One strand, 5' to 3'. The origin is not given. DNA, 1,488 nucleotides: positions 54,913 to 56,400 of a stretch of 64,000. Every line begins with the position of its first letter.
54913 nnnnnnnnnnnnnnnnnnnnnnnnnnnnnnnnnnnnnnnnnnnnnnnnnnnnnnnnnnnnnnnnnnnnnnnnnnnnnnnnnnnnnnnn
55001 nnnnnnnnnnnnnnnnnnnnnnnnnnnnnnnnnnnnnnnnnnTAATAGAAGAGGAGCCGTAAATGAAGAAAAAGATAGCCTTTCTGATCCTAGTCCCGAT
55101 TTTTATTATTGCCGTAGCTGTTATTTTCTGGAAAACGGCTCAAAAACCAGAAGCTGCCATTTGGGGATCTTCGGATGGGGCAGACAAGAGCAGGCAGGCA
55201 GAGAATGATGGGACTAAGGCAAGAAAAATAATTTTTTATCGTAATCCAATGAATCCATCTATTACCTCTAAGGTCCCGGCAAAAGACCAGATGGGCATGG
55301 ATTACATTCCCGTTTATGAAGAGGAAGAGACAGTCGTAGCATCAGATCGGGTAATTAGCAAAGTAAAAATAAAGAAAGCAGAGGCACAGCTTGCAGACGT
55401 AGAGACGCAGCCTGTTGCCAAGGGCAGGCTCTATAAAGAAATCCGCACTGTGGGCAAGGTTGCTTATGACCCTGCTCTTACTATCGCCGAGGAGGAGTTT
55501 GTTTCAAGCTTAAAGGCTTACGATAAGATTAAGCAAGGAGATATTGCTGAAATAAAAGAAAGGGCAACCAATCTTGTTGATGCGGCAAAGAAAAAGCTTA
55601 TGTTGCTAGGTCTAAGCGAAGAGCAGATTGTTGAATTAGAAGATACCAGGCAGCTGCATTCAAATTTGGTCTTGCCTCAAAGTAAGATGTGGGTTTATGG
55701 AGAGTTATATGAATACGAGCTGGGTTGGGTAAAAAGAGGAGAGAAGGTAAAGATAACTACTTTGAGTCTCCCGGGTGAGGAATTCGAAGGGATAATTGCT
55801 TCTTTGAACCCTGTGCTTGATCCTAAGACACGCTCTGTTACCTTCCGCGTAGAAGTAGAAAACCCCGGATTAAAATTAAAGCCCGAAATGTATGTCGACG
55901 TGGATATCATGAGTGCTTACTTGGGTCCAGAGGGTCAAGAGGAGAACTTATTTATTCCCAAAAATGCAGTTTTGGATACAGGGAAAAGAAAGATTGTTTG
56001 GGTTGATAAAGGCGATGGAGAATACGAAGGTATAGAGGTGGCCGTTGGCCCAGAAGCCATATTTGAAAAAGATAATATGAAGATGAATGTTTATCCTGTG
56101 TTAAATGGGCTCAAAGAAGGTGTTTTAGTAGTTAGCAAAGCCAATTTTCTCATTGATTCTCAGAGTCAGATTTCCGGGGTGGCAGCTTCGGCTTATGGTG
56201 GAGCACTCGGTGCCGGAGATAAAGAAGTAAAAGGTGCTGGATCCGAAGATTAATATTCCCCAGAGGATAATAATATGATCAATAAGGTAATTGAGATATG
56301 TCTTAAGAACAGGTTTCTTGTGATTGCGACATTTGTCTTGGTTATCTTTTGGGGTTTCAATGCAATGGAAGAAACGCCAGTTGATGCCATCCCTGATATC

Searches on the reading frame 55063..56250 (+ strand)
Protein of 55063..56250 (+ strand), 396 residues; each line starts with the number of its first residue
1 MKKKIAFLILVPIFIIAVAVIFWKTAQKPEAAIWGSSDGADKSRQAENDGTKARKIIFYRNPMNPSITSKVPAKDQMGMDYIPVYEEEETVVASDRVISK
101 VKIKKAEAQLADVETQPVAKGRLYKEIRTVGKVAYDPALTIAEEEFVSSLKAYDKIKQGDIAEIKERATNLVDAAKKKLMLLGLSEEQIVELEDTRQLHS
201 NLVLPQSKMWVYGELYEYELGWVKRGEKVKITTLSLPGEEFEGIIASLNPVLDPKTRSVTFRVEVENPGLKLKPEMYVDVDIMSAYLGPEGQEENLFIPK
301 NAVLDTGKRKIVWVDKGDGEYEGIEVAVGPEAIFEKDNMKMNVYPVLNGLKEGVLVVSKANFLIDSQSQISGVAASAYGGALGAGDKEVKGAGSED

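Call 58: search_protein_families(library=pfam, proteins=[window:55063-56250:+], max_evalue=0.00001)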
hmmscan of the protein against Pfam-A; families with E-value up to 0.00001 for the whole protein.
window:55063-56250:+ (396 aa): 2 families
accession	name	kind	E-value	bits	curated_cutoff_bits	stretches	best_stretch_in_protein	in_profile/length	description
PF16576.10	HlyD_D23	-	2.4e-30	105.9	30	2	207-278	143-214/214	Barrel-sandwich domain of CusB or HlyD membrane-fusion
PF13437.12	HlyD_3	-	2.9e-08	34.9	22.2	1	203-274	30-105/106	HlyD family secretion protein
